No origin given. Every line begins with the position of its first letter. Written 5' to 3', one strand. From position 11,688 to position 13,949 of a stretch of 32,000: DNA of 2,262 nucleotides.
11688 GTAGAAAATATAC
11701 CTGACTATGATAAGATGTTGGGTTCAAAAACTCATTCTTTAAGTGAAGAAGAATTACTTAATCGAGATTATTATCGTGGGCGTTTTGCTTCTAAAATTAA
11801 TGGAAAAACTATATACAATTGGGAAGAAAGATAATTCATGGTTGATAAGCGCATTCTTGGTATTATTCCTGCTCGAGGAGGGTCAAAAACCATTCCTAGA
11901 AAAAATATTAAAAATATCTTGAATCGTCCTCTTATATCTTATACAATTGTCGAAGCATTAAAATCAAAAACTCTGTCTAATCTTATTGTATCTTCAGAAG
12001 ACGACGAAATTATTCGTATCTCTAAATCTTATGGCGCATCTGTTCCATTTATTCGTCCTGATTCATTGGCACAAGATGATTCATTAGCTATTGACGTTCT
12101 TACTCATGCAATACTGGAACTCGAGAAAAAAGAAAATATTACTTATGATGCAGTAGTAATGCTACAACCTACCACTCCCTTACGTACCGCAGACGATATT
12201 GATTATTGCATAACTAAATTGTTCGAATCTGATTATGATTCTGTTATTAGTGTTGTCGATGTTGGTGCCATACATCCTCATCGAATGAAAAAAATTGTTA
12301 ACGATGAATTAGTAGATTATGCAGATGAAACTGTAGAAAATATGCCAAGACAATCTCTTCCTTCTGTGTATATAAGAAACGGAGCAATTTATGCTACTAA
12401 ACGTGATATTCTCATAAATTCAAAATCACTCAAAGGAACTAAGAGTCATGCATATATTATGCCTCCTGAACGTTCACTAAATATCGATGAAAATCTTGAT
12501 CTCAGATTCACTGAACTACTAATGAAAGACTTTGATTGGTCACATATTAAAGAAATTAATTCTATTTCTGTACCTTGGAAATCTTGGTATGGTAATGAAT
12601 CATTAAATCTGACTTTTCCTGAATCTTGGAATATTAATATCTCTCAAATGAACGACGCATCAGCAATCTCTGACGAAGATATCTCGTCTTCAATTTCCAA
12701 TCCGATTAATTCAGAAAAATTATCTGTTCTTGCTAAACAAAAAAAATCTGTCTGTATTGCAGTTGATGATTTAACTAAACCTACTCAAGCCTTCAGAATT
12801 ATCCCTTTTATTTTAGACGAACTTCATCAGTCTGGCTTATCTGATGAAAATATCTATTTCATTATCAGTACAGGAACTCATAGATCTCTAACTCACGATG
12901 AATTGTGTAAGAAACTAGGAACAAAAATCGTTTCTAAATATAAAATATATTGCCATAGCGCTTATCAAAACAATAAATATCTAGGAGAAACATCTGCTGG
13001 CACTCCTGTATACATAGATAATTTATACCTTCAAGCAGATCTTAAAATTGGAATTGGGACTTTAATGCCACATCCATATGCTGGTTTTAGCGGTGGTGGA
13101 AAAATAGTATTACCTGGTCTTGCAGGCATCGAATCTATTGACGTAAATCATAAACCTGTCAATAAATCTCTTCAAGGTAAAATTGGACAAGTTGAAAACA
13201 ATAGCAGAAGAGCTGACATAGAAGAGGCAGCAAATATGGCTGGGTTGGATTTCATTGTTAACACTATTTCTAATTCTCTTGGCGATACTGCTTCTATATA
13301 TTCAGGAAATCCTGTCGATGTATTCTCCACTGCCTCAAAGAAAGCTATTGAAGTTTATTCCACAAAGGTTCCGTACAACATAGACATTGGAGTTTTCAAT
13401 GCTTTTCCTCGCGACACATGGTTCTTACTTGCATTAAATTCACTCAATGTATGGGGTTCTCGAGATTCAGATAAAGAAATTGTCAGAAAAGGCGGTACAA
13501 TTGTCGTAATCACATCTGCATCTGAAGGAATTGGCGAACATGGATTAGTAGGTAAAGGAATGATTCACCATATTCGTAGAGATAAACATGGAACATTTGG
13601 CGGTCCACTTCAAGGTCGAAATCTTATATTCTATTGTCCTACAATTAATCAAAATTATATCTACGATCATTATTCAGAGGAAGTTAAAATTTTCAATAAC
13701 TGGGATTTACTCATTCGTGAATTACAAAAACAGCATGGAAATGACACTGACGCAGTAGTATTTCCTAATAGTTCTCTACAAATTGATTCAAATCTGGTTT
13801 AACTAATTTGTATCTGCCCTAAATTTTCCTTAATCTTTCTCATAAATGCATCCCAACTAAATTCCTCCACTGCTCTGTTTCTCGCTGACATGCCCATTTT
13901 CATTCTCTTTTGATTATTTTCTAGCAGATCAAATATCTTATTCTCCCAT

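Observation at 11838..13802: Single ORF fusing a NeuA-type CMP-sugar-acid synthetase to a LarA-type nickel-pincer racemase/epimerase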

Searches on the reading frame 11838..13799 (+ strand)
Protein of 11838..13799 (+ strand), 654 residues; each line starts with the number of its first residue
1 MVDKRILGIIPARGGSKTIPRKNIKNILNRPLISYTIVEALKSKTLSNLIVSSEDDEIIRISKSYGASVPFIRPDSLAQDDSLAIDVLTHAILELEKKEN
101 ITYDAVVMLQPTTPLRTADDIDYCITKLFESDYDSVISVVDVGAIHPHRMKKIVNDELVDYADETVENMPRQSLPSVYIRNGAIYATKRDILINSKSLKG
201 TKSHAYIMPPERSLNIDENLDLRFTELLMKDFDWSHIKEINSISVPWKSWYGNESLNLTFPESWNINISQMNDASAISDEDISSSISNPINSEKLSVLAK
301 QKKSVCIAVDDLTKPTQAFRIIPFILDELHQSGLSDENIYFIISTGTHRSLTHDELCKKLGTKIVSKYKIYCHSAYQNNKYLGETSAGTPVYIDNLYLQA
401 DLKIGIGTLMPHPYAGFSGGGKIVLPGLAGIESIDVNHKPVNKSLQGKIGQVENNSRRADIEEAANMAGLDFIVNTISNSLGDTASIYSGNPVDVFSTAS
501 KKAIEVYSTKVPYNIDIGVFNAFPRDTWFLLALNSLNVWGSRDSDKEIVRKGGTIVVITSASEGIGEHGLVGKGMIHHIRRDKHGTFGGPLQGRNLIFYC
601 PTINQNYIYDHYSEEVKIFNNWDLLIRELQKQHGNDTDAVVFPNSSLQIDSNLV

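Call 3: search_protein_families(library=pfam, proteins=[window:11838-13799:+], max_evalue=0.01)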
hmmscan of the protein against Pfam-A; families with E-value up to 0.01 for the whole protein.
window:11838-13799:+ (654 aa): 2 families
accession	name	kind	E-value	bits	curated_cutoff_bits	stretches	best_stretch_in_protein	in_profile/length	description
PF09861.14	Lar_N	-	1.5e-54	184.8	23.3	1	251-441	1-195/204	Lactate racemase N-terminal domain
PF02348.25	CTP_transf_3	-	8.3e-20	72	22.6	1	8-185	2-180/217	Cytidylyltransferase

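Call 4: search_protein_families(library=ncbifam, proteins=[window:11838-13799:+], max_evalue=0.01)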
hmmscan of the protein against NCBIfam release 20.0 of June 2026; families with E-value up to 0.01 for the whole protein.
window:11838-13799:+ (654 aa): 12 families
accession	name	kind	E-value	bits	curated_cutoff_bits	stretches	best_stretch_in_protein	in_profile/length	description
NF052593.1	NPN_racem_MAR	equivalog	7.8e-71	238.8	500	1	251-568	5-321/415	nickel-dependent malate racemase, LarAH6 family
NF052595.1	NPN_LarAH5_MAR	equivalog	1e-65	222.4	462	1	251-569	5-321/415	nickel-dependent malate racemase, LarAH5 family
NF033504.2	Ni_dep_LarA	equivalog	1.2e-58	198.8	460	1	251-570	6-326/422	nickel-dependent lactate racemase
NF052525.1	NPN_LarAH10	equivalog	2.1e-54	184.8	540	1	251-564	7-328/426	NPN-dependent 2-hydroxyacid racemase, LarAH10 family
TIGR03584.1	PseF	equivalog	2.2e-43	148.5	205.7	1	8-229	2-220/222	pseudaminic acid cytidylyltransferase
NF052592.1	LarAH_14_15_16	equivalog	1.8e-13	49.7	740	1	241-441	6-213/520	NPN-dependent hydroxyacid isomerase, LarAH14/15/16 family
NF003952.0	PRK05450.1-5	subfamily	5.4e-12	45.4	193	1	5-149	2-141/250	3-deoxy-manno-octulosonate cytidylyltransferase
NF009905.0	PRK13368.1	subfamily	1.4e-11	44.2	255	1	6-201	3-193/243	3-deoxy-manno-octulosonate cytidylyltransferase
NF003950.0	PRK05450.1-3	subfamily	5.6e-09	35.7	234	1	6-134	3-123/248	3-deoxy-manno-octulosonate cytidylyltransferase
NF003948.0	PRK05450.1-1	equivalog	9.2e-08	31.6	281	1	4-146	4-138/248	3-deoxy-manno-octulosonate cytidylyltransferase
TIGR00466.1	kdsB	equivalog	2.2e-05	24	155.2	1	9-79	6-75/241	3-deoxy-manno-octulosonate cytidylyltransferase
NF052594.1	NPN_18_hexonate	equivalog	0.00011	21.1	500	1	301-515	23-254/411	nickel-dependent putative hexonate epimerase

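Call 5: search_solved_structures(query=window:11838-13799:+, max_evalue=0.001, show_alignments=3)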
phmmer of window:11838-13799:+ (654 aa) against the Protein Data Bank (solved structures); distinct sequences matched with E-value up to 0.001: 19.
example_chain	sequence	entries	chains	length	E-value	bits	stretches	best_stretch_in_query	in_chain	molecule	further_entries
6d6z_A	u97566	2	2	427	1.6e-43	152.5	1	280-568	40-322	Malate racemase Mar2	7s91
9eid_A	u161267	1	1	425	3e-41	145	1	251-567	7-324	A broad-substrate spectrum lactate racemase A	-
9eia_A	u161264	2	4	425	3e-41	145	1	251-567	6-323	A broad-substrate spectrum lactate racemase A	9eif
2yjg_A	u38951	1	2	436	7.2e-33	117.3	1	277-569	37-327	LACTATE RACEMASE APOPROTEIN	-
5huq_A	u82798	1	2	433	5.1e-32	114.5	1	279-570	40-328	Lactate racemization operon protein LarA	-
6c1w_A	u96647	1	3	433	5.1e-32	114.5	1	279-570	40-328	Lactate racemase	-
8ezf_B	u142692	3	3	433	1.1e-31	113.4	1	279-570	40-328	Lactate racemase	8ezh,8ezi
6ifd_A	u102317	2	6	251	2.3e-29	105.7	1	6-230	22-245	CMP-N-acetylneuraminate Synthetase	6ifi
1eyr_A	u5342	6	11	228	2.6e-22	82.4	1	3-229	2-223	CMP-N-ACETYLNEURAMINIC ACID SYNTHETASE | N-acylneuraminate cytidylyltransferase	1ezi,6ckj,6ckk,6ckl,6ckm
9ftb_A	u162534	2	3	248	4.2e-22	81.7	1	7-221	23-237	NeuA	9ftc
1qwj_A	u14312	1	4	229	4.1e-19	71.8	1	7-227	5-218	cytidine monophospho-N-acetylneuraminic acid synthetase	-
9t4z_A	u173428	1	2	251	1.6e-15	60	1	3-222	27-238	PpNeuA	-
9q2u_A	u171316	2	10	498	3.6e-14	55.5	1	251-456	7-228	Lactate racemase A | LarA-like nickel-pincer nucleotide cofactor-utilizing enzyme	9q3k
9q3j_A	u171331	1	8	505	1.4e-13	53.5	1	251-440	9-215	DUF2088 domain-containing protein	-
4nar_A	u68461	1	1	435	5.9e-07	31.7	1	300-466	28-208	Putative uronate isomerase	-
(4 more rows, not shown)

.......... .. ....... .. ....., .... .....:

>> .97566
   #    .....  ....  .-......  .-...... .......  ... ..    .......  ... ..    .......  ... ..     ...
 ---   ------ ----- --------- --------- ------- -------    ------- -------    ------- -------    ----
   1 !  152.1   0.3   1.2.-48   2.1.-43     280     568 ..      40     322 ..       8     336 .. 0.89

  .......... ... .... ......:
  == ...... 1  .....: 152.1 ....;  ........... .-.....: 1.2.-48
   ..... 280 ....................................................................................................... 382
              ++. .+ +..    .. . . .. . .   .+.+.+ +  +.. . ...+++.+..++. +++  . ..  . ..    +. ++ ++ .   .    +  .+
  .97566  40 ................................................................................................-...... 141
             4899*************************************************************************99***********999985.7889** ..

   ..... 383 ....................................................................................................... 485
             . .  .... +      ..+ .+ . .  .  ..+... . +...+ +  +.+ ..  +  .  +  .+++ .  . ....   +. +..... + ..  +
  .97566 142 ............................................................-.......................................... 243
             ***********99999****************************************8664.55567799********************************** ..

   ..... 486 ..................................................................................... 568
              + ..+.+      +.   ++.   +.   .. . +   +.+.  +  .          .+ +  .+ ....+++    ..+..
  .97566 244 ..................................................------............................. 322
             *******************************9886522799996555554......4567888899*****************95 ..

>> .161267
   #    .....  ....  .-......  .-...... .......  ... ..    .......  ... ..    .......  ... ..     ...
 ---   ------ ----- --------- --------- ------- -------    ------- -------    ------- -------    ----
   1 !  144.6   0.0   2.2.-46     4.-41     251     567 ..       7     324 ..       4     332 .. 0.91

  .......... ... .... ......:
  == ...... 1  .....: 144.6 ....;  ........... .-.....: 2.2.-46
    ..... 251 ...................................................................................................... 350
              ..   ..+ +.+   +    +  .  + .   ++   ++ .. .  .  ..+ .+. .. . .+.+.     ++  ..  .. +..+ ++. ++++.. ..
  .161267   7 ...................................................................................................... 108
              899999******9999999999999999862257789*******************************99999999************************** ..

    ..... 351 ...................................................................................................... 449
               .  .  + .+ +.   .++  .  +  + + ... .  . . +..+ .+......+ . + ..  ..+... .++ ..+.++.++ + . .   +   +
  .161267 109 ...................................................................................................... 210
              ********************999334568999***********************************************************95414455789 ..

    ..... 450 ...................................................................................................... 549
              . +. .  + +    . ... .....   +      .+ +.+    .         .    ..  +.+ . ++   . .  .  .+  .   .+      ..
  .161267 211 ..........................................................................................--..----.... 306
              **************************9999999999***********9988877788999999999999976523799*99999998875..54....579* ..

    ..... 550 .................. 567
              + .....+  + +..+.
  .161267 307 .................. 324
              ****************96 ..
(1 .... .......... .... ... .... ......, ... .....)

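Call 6: find_homologous_proteins(query=window:11838-13799:+, max_evalue=0.00001)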
Query window:11838-13799:+ (654 aa): 959 proteins with E <= 0.00001 among 8000 candidates; the best 120 are listed.
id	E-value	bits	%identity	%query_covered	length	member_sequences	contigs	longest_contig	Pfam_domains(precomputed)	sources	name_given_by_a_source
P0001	0.0e+0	1420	94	100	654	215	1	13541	PF09861.15,PF02348.26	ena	-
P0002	0.0e+0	1241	81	100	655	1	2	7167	PF09861.15,PF02348.26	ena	-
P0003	0.0e+0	1134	74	100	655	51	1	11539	PF09861.15,PF02348.26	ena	-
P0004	1.2e-289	980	64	99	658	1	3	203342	PF09861.15,PF02348.26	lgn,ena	-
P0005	1.7e-288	977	62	100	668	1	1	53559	PF09861.15,PF02348.26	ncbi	-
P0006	2.2e-287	973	63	99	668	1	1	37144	PF09861.15,PF02348.26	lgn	-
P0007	7.6e-287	971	63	100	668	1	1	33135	PF09861.15,PF02348.26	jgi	jgi:nickel-dependent lactate racemase/CMP-N-acetylneuraminic acid synthetase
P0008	9.1e-286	968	62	100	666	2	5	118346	PF09861.15,PF02348.26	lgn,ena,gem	-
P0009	8.4e-285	964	61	100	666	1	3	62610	PF09861.15,PF02348.26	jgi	jgi:nickel-dependent lactate racemase/CMP-N-acetylneuraminic acid synthetase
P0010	1.4e-283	960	62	100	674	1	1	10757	PF09861.15,PF02348.26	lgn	-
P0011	3.9e-283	959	62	100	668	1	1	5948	PF09861.15,PF02348.26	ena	-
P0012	1.5e-281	954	63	100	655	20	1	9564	PF09861.15,PF02348.26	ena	-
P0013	4.5e-276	936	60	100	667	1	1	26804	PF09861.15,PF02348.26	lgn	-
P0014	4.3e-275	932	61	99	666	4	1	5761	PF09861.15,PF02348.26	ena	-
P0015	2.5e-271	920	61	99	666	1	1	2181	PF09861.15,PF02348.26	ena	-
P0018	3.1e-263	893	59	100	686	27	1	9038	PF09861.15,PF02348.26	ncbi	-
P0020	2.3e-222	758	49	99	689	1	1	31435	PF09861.15,PF02348.26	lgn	-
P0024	1.1e-207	710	51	100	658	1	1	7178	PF09861.15,PF02348.26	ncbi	-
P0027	3.0e-179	616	45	99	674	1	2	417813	PF09861.15,PF02348.26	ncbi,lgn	-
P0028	9.3e-177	608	45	96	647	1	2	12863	PF09861.15,PF02348.26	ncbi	-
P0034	8.2e-136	472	49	63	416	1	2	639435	PF09861.15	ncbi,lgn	-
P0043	5.8e-128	446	47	62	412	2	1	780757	PF09861.15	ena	-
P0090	2.4e-62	230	33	63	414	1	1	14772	PF09861.15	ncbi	ncbi:lactate racemase domain-containing protein [Thermoproteota archaeon]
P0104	6.2e-61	225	34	62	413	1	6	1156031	PF09861.15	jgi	jgi:lactate racemase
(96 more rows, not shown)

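Call 17: find_encoding_contigs(protein=P0027, flank=10000, max_places=3)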
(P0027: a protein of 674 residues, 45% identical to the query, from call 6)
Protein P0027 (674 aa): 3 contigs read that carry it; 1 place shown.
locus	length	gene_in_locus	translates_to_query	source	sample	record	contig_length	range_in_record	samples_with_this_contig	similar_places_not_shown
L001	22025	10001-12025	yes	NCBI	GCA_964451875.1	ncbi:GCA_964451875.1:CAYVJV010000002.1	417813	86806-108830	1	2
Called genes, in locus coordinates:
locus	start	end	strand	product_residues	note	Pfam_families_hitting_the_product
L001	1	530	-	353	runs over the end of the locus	PF12838:Fer4_7 (faint), PF00037:Fer4 (faint), PF13183:Fer4_8 (weak), PF13237:Fer4_10 (faint), PF13484:Fer4_16 (faint), PF17179:Fer4_22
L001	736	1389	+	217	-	PF00571:CBS, PF01842:ACT, PF22629:ACT_AHAS_ss (weak)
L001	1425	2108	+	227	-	PF00072:Response_reg, PF00486:Trans_reg_C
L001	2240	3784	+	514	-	PF01226:Form_Nir_trans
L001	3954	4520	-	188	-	PF13302:Acetyltransf_3, PF13420:Acetyltransf_4, PF00583:Acetyltransf_1, PF13673:Acetyltransf_10, PF13508:Acetyltransf_7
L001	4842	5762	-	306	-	PF00089:Trypsin (weak), PF13365:Trypsin_2, PF13180:PDZ_2, PF17820:PDZ_6 (weak)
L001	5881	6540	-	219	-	PF00196:GerE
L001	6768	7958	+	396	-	PF00899:ThiF, PF00581:Rhodanese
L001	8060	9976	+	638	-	PF00664:ABC_membrane, PF00005:ABC_tran, PF02463:SMC_N (weak)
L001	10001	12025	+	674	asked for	PF02348:CTP_transf_3, PF09861:Lar_N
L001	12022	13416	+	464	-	PF00535:Glycos_transf_2, PF13641:Glyco_tranf_2_3 (weak), PF10111:Glyco_tranf_2_2, PF02348:CTP_transf_3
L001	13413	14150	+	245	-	PF00551:Formyl_trans_N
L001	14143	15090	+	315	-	PF01522:Polysacc_deac_1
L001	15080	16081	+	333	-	PF03102:NeuB, PF08666:SAF (weak)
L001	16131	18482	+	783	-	PF02366:PMT (faint), PF13231:PMT_2 (weak)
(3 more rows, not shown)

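Call 18: find_encoding_contigs(protein=P0004, flank=10000, max_places=3)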
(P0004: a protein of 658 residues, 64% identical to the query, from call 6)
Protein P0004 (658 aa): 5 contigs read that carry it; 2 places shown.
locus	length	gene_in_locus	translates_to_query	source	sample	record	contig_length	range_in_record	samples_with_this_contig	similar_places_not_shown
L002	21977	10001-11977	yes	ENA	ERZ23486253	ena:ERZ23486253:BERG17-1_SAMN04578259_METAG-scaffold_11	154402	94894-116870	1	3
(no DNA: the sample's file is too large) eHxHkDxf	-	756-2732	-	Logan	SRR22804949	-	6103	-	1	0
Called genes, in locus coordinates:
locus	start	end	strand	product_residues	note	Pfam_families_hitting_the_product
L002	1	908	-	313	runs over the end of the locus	PF01717:Meth_synt_2, PF08267:Meth_synt_1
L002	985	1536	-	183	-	PF12844:HTH_19 (weak), PF13560:HTH_31, PF01381:HTH_3, PF00571:CBS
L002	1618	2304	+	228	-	PF00483:NTP_transferase, PF12804:NTP_transf_3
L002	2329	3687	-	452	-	PF03721:UDPG_MGDP_dh_N, PF00984:UDPG_MGDP_dh, PF03720:UDPG_MGDP_dh_C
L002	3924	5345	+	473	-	PF04464:Glyphos_transf (faint)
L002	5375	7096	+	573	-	PF00571:CBS (faint), PF02826:2-Hacid_dh_C (faint), PF03721:UDPG_MGDP_dh_N, PF00984:UDPG_MGDP_dh, PF03720:UDPG_MGDP_dh_C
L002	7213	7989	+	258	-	-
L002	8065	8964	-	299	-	PF01261:AP_endonuc_2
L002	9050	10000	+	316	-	PF03102:NeuB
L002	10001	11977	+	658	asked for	PF02348:CTP_transf_3, PF09861:Lar_N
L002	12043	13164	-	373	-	PF13439:Glyco_transf_4, PF00534:Glycos_transf_1, PF13692:Glyco_trans_1_4, PF13524:Glyco_trans_1_2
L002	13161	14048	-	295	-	PF13439:Glyco_transf_4 (faint)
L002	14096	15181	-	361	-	PF01073:3Beta_HSD, PF01370:Epimerase, PF02719:Polysacc_synt_2 (weak), PF04321:RmlD_sub_bind, PF07993:NAD_binding_4, PF16363:GDP_Man_Dehyd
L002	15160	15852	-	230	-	PF02585:PIG-L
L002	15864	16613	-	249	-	PF01135:PCMT (weak), PF01209:Ubie_methyltran, PF13489:Methyltransf_23, PF02353:CMAS (weak), PF13649:Methyltransf_25, PF13847:Methyltransf_31, PF08241:Methyltransf_11, PF08242:Methyltransf_12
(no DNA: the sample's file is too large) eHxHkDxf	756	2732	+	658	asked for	PF02348:CTP_transf_3, PF09861:Lar_N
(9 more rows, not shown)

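Call 19: find_encoding_contigs(protein=P0034, flank=10000, max_places=2)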
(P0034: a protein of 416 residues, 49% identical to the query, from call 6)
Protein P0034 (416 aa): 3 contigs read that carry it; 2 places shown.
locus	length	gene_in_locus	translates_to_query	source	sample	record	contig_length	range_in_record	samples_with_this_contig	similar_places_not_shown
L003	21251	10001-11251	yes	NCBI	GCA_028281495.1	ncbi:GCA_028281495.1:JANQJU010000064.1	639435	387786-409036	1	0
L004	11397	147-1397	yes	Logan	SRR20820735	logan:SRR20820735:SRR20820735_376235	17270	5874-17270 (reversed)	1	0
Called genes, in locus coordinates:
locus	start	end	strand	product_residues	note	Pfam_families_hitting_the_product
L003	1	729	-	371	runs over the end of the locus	PF00248:Aldo_ket_red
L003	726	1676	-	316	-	PF02779:Transket_pyr, PF02780:Transketolase_C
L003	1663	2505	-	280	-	PF00456:Transketolase_N, PF13292:DXP_synthase_N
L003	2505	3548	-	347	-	PF02779:Transket_pyr, PF02780:Transketolase_C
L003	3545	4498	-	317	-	PF00676:E1_dh, PF13292:DXP_synthase_N (weak)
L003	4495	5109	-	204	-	PF00293:NUDIX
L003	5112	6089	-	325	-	PF01073:3Beta_HSD (faint), PF01370:Epimerase, PF02719:Polysacc_synt_2 (weak), PF16363:GDP_Man_Dehyd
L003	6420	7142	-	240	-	PF00483:NTP_transferase, PF12804:NTP_transf_3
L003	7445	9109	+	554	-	PF00664:ABC_membrane, PF00005:ABC_tran, PF02463:SMC_N (weak)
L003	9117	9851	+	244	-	PF02348:CTP_transf_3, PF12804:NTP_transf_3 (weak)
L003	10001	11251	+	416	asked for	PF09861:Lar_N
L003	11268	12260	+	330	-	PF00535:Glycos_transf_2, PF13641:Glyco_tranf_2_3 (weak)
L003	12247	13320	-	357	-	-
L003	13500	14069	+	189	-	PF03602:Cons_hypoth95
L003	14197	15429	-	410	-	PF03349:Toluene_X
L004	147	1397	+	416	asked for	PF09861:Lar_N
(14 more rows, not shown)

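Call 20: find_encoding_contigs(protein=P0043, flank=10000, max_places=2)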
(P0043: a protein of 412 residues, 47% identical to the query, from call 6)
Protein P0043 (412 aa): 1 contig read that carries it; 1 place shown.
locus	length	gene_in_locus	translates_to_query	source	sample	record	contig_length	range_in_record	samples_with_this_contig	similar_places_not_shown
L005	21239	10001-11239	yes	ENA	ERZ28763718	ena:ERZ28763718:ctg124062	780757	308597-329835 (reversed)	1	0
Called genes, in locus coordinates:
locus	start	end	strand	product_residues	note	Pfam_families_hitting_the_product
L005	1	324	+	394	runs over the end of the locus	PF02350:Epimerase_2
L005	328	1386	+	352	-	PF00571:CBS (weak), PF00483:NTP_transferase, PF12804:NTP_transf_3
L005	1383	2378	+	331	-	-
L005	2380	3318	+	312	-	PF13489:Methyltransf_23, PF08241:Methyltransf_11 (faint), PF08242:Methyltransf_12 (weak)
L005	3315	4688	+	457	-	PF00535:Glycos_transf_2, PF12804:NTP_transf_3 (faint), PF13641:Glyco_tranf_2_3, PF02348:CTP_transf_3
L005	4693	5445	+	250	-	PF02348:CTP_transf_3, PF12804:NTP_transf_3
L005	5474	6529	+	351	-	PF01408:GFO_IDH_MocA, PF02894:GFO_IDH_MocA_C, PF22725:GFO_IDH_MocA_C3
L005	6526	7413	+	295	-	PF00793:DAHP_synth_1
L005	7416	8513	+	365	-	PF08501:Shikimate_dh_N, PF01488:Shikimate_DH (weak)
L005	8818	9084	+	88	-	-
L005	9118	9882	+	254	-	PF02348:CTP_transf_3, PF12804:NTP_transf_3 (weak)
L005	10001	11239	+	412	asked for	PF09861:Lar_N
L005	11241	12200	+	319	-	PF01209:Ubie_methyltran (weak), PF02353:CMAS (weak), PF13489:Methyltransf_23, PF08241:Methyltransf_11, PF08242:Methyltransf_12, PF13649:Methyltransf_25, PF13847:Methyltransf_31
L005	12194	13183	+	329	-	PF01522:Polysacc_deac_1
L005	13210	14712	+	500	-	-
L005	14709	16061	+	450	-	-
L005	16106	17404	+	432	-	PF13579:Glyco_trans_4_4 (faint)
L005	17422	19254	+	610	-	PF00005:ABC_tran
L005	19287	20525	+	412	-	PF13439:Glyco_transf_4, PF13579:Glyco_trans_4_4, PF00534:Glycos_transf_1, PF13692:Glyco_trans_1_4, PF13524:Glyco_trans_1_2 (weak)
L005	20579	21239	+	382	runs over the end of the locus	PF13439:Glyco_transf_4 (weak), PF00534:Glycos_transf_1, PF13692:Glyco_trans_1_4, PF13524:Glyco_trans_1_2 (weak)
